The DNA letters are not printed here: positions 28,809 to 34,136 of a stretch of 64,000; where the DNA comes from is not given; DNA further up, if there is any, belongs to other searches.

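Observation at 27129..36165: Three-gene secreted/outer-membrane cluster built around a 1676-aa giant protein with no recognisable family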

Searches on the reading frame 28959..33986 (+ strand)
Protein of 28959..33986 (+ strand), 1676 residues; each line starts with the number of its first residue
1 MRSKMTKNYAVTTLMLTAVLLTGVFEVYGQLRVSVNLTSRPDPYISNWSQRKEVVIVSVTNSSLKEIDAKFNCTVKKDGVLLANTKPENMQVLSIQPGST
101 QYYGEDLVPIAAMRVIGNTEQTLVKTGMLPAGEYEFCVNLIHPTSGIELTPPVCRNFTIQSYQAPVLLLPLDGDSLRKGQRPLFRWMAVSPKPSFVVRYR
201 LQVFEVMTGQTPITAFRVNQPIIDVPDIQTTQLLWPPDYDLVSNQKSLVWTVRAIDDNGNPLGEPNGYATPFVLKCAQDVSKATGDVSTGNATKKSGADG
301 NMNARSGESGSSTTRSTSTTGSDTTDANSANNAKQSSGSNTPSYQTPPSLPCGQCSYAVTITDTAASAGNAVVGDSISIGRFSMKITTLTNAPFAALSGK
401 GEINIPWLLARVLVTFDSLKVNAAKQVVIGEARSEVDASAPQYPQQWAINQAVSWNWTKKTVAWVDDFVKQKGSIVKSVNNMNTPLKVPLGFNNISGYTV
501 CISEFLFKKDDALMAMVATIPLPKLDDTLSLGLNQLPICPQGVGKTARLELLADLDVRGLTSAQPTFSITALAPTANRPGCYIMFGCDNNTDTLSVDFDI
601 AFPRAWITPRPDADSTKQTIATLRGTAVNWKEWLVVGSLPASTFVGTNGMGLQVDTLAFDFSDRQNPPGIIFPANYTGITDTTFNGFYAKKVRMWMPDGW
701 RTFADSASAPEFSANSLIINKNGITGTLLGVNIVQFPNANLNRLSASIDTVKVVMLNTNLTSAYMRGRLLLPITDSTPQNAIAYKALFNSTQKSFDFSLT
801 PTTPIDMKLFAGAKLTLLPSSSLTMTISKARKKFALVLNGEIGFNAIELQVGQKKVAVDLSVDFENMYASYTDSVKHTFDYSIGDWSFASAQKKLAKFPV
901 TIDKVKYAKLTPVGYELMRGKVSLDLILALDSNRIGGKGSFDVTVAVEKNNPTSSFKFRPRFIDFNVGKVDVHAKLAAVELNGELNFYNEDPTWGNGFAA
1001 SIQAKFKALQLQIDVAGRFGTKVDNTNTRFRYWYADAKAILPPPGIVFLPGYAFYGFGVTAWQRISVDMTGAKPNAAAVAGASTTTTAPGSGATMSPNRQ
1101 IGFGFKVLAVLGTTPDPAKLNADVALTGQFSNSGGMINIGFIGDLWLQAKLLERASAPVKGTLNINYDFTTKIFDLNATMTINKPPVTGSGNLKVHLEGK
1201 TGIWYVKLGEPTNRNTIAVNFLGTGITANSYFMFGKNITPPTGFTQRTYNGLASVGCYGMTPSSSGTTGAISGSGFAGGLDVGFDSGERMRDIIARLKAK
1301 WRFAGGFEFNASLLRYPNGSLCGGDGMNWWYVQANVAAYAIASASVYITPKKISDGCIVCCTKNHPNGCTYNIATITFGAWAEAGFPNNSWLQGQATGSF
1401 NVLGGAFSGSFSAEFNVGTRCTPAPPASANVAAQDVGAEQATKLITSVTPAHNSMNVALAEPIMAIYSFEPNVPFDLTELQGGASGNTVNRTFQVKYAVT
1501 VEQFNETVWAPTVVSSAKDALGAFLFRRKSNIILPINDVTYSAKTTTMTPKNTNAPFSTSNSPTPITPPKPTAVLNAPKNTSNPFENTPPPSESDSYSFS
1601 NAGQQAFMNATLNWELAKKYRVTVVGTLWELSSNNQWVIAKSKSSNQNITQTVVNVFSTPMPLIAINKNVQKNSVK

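Call 7: search_protein_families(library=pfam, proteins=[window:28959-33986:+], max_evalue=1)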
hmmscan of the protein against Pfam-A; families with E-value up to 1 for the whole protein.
window:28959-33986:+ (1676 aa): 3 families
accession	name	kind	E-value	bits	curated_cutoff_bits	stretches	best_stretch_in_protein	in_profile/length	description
PF17371.7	DUF5393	-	0.012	14.1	25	1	315-403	71-162/666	Family of unknown function (DUF5393)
PF13537.11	GATase_7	-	0.15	12.5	25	1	829-899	19-91/123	Glutamine amidotransferase domain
PF02152.23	FolB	-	0.17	12.9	31.8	1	836-882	6-51/113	Dihydroneopterin aldolase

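Call 8: search_protein_families(library=ncbifam, proteins=[window:28959-33986:+], max_evalue=1)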
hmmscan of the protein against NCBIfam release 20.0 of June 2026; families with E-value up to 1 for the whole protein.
window:28959-33986:+ (1676 aa): 1 family
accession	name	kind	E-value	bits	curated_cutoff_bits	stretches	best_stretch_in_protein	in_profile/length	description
TIGR00525.1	folB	equivalog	0.2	12.1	72.15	1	839-882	11-53/116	dihydroneopterin aldolase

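Call 12: search_solved_structures(query=window:28959-33986:+, max_evalue=1)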
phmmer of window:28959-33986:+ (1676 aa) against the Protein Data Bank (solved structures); distinct sequences matched with E-value up to 1: 7.
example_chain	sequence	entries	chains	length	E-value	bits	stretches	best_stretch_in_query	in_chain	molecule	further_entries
6fax_H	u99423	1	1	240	0.021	15.7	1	1172-1258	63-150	Lob 7.4 heavy chain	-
6tkb_HHH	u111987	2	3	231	0.1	13.4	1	1172-1258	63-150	Chilob 7/4 H2 heavy chain C224S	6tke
6tkc_HHH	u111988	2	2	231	0.1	13.4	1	1172-1258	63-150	Chilob 7/4 H2 heavy chain C225S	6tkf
8pul_A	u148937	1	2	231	0.1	13.4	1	1172-1258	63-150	ChiLob 7/4 H2 heavy chain K223C/C224S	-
6tkd_HHH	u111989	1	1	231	0.1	13.4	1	1172-1258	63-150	Chilob 7/4 H2 heavy chain C228S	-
8puk_A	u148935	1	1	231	0.1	13.4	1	1172-1258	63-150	Chilob 7/4 H2 heavy chain T219C/C224S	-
4u06_A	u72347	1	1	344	0.61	10.8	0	504-558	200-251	LIC10831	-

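Call 15: find_homologous_proteins(query=window:28959-33986:+)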
Query window:28959-33986:+ (1676 aa): 41 proteins with E <= 0.001 among 8000 candidates.
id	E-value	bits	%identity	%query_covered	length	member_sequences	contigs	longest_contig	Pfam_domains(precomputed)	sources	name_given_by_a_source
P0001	0.0e+0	3805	100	100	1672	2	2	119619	-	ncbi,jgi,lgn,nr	ncbi:MAG: hypothetical protein HQ472_02135 [Ignavibacteria bacterium]|nr:hypothetical protein [Ignav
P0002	0.0e+0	3017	77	100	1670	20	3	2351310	-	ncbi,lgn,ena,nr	ncbi:MAG: hypothetical protein IPF59_07930 [Ignavibacteria bacterium]|nr:hypothetical protein [Ignav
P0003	0.0e+0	2984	77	99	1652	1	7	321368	-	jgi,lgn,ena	-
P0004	0.0e+0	2961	77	99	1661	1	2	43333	-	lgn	-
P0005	0.0e+0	2926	76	99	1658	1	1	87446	-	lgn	-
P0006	0.0e+0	2730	71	100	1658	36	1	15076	-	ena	-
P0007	0.0e+0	2490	83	77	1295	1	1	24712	-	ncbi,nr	ncbi:MAG: hypothetical protein NTX15_00345 [Candidatus Kapabacteria bacterium]|nr:hypothetical prote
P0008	0.0e+0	2448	63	99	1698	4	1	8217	-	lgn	-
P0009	0.0e+0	2340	61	99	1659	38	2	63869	-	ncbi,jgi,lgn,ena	jgi:hypothetical protein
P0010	0.0e+0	2230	58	99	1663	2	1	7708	-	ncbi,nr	ncbi:MAG: hypothetical protein FGM33_09850 [Candidatus Kapabacteria bacterium]|nr:hypothetical prote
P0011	0.0e+0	2214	58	99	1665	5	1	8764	-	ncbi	ncbi:MAG: hypothetical protein RIR53_1466 [Bacteroidota bacterium]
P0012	0.0e+0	2195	58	98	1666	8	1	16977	-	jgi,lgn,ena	jgi:hypothetical protein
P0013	0.0e+0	2192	57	98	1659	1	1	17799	-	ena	-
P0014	0.0e+0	2192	58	99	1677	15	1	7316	-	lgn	-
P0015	0.0e+0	2188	58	98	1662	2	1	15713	-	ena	-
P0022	0.0e+0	1339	41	99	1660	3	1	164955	-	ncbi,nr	ncbi:MAG: hypothetical protein JST22_04970 [Bacteroidetes bacterium]|nr:hypothetical protein [Bacter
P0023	0.0e+0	1125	38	98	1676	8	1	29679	-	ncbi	ncbi:MAG: hypothetical protein ABI444_12575 [Candidatus Kapaibacterium sp.]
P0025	0.0e+0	1072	38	98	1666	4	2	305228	-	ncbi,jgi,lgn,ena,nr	ncbi:MAG: hypothetical protein KGZ71_11955 [Desulfobulbaceae bacterium]|nr:hypothetical protein [Des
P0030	4.6e-97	344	27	67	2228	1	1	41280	-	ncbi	-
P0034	4.6e-91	325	55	16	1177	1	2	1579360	PF22352.3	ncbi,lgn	ncbi:MAG: Ig domain-containing protein [Candidatus Kapaibacterium sp.]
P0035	6.5e-61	225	40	16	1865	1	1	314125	PF13715.13,PF13620.13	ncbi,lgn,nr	ncbi:MAG: carboxypeptidase regulatory-like domain-containing protein [Ignavibacteriae bacterium]|nr:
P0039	4.0e-30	123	23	60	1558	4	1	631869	-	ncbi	-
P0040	1.0e-12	65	26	13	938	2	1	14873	PF12385.15,PF18962.8,PF13529.14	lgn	-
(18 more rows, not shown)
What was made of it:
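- One N-module protein (P0040) carries a T9SS CTD (call 15).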

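Call 18: find_encoding_contigs(protein=P0022, flank=10000, max_places=2)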
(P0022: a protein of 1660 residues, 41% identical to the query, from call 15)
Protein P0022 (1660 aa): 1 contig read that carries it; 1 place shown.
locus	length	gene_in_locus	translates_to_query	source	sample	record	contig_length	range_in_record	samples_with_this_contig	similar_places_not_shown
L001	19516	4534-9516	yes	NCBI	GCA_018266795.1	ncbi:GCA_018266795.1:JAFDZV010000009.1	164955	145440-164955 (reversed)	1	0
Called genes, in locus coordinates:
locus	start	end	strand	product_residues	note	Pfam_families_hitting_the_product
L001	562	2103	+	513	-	-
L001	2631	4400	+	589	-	-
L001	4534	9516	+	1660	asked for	-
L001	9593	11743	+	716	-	-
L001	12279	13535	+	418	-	-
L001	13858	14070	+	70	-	-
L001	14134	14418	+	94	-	-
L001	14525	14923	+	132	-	-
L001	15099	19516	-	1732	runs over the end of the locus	PF00092:VWA, PF13519:VWA_2, PF15780:ASH (faint), PF22073:Cep192_D4 (faint), PF07610:DUF1573 (faint), PF22544:HYDIN_VesB_CFA65-like_Ig (faint), PF22060:Cep192_D1 (faint), PF01436:NHL (faint), +1 more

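Call 19: find_encoding_contigs(protein=P0025, flank=10000, max_places=2)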
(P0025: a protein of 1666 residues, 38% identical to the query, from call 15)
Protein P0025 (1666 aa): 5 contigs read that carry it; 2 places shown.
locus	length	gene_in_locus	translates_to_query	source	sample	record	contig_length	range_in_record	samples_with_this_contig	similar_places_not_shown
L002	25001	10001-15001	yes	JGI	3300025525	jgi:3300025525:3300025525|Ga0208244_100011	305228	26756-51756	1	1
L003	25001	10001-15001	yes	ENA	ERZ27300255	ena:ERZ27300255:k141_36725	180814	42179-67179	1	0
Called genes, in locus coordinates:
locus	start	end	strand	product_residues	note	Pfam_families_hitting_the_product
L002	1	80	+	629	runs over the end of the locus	PF03235:GmrSD_N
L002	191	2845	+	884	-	PF00580:UvrD-helicase, PF13245:AAA_19, PF13604:AAA_30 (faint), PF01443:Viral_helicase1 (faint), PF13361:UvrD_C, PF13538:UvrD_C_2 (faint)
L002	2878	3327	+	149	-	-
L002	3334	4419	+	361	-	PF16795:Phage_integr_3 (faint), PF00589:Phage_integrase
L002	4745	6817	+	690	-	-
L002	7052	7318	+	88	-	-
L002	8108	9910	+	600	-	-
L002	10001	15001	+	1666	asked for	-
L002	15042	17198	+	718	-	-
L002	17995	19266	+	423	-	PF25175:Beta-prop_WDR5 (faint), PF25174:Beta-prop_THOC3, PF23414:Beta-prop_EML_2 (weak), PF18962:Por_Secre_tail (weak)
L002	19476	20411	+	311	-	PF10043:DUF2279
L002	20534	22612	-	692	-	PF18962:Por_Secre_tail (weak)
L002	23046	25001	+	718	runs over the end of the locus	PF13568:OMP_b-brl_2 (weak), PF00691:OmpA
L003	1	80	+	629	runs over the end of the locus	PF03235:GmrSD_N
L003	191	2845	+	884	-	PF00580:UvrD-helicase, PF13245:AAA_19, PF13604:AAA_30 (faint), PF01443:Viral_helicase1 (faint), PF13361:UvrD_C, PF13538:UvrD_C_2 (faint)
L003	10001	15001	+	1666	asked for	-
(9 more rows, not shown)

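Call 20: find_encoding_contigs(protein=P0030, flank=10000, max_places=2)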
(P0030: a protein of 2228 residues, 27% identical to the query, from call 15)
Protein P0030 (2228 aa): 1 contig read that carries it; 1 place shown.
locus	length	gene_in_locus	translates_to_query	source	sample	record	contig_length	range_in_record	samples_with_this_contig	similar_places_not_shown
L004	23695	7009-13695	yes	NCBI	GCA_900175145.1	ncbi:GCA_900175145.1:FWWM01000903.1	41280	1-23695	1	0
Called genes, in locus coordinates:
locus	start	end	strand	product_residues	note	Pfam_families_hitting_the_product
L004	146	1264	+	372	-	PF00903:Glyoxalase (faint), PF13669:Glyoxalase_4 (faint)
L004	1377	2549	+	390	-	PF20510:HgmA_N, PF04209:HgmA_C (weak)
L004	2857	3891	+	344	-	PF01557:FAA_hydrolase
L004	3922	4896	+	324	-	PF01613:Flavin_Reduct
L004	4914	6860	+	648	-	PF16177:ACAS_N, PF00501:AMP-binding, PF13193:AMP-binding_C (weak)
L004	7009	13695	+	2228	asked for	-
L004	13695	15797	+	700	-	PF00041:fn3 (faint)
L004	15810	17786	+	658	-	-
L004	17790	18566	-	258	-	PF00085:Thioredoxin, PF13098:Thioredoxin_2 (weak), PF13905:Thioredoxin_8 (faint), PF14561:TPR_20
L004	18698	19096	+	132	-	PF00355:Rieske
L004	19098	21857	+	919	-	PF00033:Cytochrome_B, PF13631:Cytochrom_B_N_2 (weak), PF02085:Cytochrom_CIII (faint), PF14537:Cytochrom_c3_2 (faint), PF22113:Mtrc-MtrF_II-IV_dom (faint)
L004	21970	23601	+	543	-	PF00884:Sulfatase (faint), PF01663:Phosphodiest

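Call 21: find_encoding_contigs(protein=P0039, flank=10000, max_places=2)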
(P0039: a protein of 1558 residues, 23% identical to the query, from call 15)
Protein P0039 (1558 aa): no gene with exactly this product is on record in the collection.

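Call 24: find_encoding_contigs(protein=P0034, flank=8000, max_places=1)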
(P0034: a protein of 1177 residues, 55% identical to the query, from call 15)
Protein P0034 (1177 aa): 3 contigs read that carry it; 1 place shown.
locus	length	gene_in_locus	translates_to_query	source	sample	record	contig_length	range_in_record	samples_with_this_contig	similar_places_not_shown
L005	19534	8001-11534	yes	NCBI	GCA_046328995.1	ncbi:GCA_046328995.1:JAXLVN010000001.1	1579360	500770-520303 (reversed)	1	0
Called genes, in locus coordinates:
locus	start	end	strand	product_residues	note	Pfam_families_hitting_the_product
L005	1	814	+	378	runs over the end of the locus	-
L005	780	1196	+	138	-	-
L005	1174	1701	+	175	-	-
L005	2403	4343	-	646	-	PF07719:TPR_2 (faint), PF13174:TPR_6 (faint), PF13424:TPR_12, PF00515:TPR_1 (weak), PF13424:TPR_12, PF00515:TPR_1 (weak), PF13424:TPR_12, PF00196:GerE (weak), +11 more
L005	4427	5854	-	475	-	PF00515:TPR_1 (faint), PF07719:TPR_2 (faint), PF13181:TPR_8 (faint), PF13374:TPR_10 (faint), PF13428:TPR_14 (faint), PF14938:SNAP (faint), PF13176:TPR_7 (faint), PF13424:TPR_12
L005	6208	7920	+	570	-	-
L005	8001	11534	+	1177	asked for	PF22352:K319L-like_PKD (faint)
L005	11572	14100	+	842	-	-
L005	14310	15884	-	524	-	PF00515:TPR_1 (faint), PF07719:TPR_2 (faint), PF13176:TPR_7 (faint), PF13181:TPR_8 (faint), PF13374:TPR_10 (faint), PF13424:TPR_12, PF00196:GerE (weak)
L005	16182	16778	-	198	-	-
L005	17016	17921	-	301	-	-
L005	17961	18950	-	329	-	PF13280:WYL (weak), PF25583:WCX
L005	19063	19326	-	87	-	PF05987:DUF898 (weak)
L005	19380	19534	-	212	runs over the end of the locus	-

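Call 25: find_encoding_contigs(protein=P0035, flank=8000, max_places=1)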
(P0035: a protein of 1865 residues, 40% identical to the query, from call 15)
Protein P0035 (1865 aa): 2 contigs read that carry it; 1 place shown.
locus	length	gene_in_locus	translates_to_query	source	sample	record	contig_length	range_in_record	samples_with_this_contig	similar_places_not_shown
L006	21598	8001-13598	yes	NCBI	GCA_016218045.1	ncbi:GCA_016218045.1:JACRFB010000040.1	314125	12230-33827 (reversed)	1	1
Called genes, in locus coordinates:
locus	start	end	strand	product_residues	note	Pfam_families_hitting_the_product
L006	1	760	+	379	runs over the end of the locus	PF13506:Glyco_transf_21, PF13641:Glyco_tranf_2_3, PF00535:Glycos_transf_2, PF13632:Glyco_trans_2_3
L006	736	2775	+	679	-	PF02517:Rce1-like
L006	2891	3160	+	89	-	-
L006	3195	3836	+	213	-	PF04264:YceI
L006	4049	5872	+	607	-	-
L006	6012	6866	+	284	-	-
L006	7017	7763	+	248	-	-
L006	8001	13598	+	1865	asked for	PF13715:CarbopepD_reg_2 (faint), PF13620:CarboxypepD_reg (weak)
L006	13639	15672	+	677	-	PF25833:Fn3_SaeA_3rd (faint), PF00041:fn3 (faint)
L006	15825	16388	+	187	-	PF00542:Ribosomal_L12 (weak)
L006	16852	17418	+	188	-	-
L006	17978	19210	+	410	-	-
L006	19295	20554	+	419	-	PF00149:Metallophos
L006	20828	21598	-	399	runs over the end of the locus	-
